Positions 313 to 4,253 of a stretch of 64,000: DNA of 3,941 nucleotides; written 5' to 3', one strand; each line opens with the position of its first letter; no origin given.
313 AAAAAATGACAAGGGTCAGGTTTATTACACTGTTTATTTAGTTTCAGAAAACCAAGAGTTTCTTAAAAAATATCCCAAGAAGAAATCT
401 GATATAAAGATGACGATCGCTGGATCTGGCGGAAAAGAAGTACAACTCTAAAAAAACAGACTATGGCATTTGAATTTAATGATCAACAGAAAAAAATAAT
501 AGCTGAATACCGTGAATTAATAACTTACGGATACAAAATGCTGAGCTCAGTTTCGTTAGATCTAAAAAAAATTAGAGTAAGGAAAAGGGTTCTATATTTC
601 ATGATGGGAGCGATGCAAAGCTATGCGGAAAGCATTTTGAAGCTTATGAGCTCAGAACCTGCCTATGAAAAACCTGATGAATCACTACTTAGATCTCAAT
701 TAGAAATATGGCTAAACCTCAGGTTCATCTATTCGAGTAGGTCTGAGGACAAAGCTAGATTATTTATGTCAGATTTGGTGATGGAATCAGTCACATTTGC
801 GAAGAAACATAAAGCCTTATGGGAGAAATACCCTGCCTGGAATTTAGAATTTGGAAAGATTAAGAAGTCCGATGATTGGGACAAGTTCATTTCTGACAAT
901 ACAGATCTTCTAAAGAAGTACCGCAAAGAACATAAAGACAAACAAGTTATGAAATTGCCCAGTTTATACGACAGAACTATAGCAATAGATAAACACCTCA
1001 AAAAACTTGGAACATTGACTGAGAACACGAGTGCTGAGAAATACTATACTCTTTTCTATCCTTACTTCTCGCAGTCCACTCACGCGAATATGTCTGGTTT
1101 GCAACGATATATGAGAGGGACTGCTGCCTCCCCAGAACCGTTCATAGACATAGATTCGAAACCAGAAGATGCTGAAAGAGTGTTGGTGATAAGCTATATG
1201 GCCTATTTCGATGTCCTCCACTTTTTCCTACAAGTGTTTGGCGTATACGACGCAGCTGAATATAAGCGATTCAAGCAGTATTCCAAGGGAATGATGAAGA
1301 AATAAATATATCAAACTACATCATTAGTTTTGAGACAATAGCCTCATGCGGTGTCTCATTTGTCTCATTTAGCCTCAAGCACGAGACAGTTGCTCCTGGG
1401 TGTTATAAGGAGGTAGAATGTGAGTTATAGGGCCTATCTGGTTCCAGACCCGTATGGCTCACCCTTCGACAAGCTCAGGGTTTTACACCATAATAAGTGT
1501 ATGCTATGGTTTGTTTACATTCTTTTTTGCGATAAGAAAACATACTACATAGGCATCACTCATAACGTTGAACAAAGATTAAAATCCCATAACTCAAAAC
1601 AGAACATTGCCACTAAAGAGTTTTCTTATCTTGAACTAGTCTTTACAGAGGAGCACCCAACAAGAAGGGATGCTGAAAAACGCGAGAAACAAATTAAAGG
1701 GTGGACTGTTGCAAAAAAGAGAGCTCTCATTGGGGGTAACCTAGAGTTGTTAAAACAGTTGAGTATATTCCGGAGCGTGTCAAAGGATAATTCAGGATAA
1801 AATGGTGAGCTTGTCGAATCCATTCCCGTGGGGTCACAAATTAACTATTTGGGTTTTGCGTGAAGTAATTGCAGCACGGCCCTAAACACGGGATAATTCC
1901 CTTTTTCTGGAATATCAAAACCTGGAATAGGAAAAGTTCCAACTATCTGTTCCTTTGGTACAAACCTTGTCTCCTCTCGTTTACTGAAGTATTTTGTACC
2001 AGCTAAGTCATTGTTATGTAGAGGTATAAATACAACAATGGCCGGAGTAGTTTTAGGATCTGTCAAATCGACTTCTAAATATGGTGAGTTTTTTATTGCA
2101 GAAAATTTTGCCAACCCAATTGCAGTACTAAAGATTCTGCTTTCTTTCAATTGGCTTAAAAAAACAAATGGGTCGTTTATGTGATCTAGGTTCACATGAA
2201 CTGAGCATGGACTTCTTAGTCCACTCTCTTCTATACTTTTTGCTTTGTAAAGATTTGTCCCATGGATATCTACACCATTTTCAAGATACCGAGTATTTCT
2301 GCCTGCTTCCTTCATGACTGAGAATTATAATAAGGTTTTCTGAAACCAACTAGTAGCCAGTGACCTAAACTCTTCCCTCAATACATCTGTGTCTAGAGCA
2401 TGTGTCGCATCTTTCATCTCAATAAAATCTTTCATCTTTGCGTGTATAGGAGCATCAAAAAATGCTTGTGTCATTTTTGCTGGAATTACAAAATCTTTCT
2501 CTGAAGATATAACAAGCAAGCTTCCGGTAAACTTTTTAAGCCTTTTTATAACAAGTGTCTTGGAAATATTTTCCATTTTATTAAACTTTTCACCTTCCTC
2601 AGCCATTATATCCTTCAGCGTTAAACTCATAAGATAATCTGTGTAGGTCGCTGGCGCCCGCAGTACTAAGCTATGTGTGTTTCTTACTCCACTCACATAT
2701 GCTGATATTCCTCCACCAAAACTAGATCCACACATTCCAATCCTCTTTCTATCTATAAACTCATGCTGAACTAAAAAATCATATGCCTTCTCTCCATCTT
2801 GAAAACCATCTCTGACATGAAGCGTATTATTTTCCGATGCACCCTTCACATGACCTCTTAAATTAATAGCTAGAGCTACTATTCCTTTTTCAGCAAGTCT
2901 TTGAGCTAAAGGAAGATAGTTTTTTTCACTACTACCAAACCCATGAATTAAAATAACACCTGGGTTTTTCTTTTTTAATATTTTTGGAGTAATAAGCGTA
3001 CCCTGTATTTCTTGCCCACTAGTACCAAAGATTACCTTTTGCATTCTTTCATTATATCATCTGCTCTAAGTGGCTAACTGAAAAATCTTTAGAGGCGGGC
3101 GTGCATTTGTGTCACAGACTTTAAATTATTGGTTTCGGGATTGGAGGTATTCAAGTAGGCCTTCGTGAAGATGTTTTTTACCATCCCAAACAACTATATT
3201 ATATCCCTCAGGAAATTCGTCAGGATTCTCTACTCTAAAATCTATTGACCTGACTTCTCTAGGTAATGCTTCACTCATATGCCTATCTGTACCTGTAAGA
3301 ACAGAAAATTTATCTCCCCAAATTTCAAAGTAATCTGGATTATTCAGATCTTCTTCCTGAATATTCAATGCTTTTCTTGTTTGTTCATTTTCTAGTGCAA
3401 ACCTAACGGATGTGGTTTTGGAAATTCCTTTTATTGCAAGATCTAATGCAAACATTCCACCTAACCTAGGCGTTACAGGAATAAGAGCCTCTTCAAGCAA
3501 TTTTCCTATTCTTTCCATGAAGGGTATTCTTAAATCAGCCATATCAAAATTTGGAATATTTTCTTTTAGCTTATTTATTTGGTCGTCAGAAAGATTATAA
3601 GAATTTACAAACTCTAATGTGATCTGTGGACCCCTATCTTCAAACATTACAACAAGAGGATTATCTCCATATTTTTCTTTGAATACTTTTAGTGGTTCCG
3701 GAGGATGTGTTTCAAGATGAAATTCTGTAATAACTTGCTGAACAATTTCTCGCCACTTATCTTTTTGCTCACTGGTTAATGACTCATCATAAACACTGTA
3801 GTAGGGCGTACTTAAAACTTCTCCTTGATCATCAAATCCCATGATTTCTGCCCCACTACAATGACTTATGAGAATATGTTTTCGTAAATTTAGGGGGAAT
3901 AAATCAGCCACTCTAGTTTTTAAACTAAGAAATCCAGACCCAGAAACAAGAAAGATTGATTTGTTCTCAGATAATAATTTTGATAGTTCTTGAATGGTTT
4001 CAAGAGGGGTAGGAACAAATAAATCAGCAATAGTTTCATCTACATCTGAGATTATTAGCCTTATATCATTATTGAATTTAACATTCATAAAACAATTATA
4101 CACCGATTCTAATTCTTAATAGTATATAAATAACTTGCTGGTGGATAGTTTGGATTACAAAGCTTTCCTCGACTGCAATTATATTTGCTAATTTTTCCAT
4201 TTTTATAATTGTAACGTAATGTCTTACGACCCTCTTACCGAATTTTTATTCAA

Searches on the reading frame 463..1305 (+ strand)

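Call 47: search_protein_families(library=pfam, proteins=[window:463-1305:+], max_evalue=0.00001)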
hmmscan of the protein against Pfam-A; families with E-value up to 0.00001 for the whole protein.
window:463-1305:+ (280 aa): 1 family
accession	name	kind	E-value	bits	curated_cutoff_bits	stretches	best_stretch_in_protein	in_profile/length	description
PF18928.5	DUF5677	-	2.4e-11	44.4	27.1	1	44-218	4-160/166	Family of unknown function (DUF5677)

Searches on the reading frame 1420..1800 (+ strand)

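Call 47: search_protein_families(library=pfam, proteins=[window:1420-1800:+], max_evalue=0.00001)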
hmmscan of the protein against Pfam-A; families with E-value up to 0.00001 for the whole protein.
window:1420-1800:+ (126 aa): 1 family
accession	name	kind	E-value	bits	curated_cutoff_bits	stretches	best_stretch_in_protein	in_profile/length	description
PF01541.30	GIY-YIG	-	2e-17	63.7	22.6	1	30-100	2-76/78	GIY-YIG catalytic domain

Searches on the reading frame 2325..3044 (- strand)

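Call 7: search_protein_families(library=pfam, proteins=[window:2325-3044:-], max_evalue=0.01)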
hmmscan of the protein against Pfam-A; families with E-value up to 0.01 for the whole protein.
window:2325-3044:- (239 aa): 13 families
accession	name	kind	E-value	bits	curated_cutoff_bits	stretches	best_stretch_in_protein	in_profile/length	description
PF12146.15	Hydrolase_4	-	4.9e-15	55.9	27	1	30-137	7-115/239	Serine aminopeptidase, S33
PF00326.27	Peptidase_S9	-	8e-12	45.5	22.6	1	48-238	8-210/213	Prolyl oligopeptidase family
PF05448.18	AXE1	-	3.1e-09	36.5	21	1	62-128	136-204/321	Acetyl xylan esterase (AXE1)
PF12697.13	Abhydrolase_6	-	9.7e-08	33.4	26.3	1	30-117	1-83/217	Alpha/beta hydrolase family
PF00561.26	Abhydrolase_1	-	3.4e-07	30.6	25.8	1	30-131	3-102/245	alpha/beta hydrolase fold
PF05728.18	UPF0227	-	6e-07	30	21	1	31-217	3-172/187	Uncharacterised protein family (UPF0227)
PF12740.14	PETase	-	8.8e-07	29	28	1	15-120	42-145/263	PET hydrolase-like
PF01738.24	DLH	-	7.1e-06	26.2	21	1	14-194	2-164/217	Dienelactone hydrolase family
PF08840.17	BAAT_C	-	1.1e-05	26.1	20.9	1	85-118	7-40/210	BAAT / Acyl-CoA thioester hydrolase C terminal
PF20434.5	BD-FAE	-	0.0026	17.7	26.8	0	19-125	5-114/215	BD-FAE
PF03403.19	PAF-AH_p_II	-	0.0029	16.7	20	0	24-65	97-138/372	Platelet-activating factor acetylhydrolase, isoform II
PF06500.17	FrsA-like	-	0.0035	16.6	22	1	7-117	174-282/414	Esterase FrsA-like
PF07859.19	Abhydrolase_3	-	0.0042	17.3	25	1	80-118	48-89/210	alpha/beta hydrolase fold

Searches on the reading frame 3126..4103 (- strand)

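Call 7: search_protein_families(library=pfam, proteins=[window:3126-4103:-], max_evalue=0.01)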
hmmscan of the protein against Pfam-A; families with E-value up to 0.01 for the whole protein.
window:3126-4103:- (325 aa): 0 families

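Call 23: search_protein_families(library=pfam, proteins=[window:3126-4103:-], max_evalue=0.1)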
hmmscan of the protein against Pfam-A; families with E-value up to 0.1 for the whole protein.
window:3126-4103:- (325 aa): 0 families

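Call 38: search_protein_families(library=ncbifam, proteins=[window:3126-4100:-], max_evalue=0.001)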
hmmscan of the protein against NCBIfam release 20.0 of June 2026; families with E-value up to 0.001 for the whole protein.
window:3126-4100:- (324 aa): 1 family
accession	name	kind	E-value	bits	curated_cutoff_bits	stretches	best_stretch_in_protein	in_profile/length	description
TIGR01484.1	HAD-SF-IIB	subfamily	0.00041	20.5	41.8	0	15-75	1-57/221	HAD-IIB family hydrolase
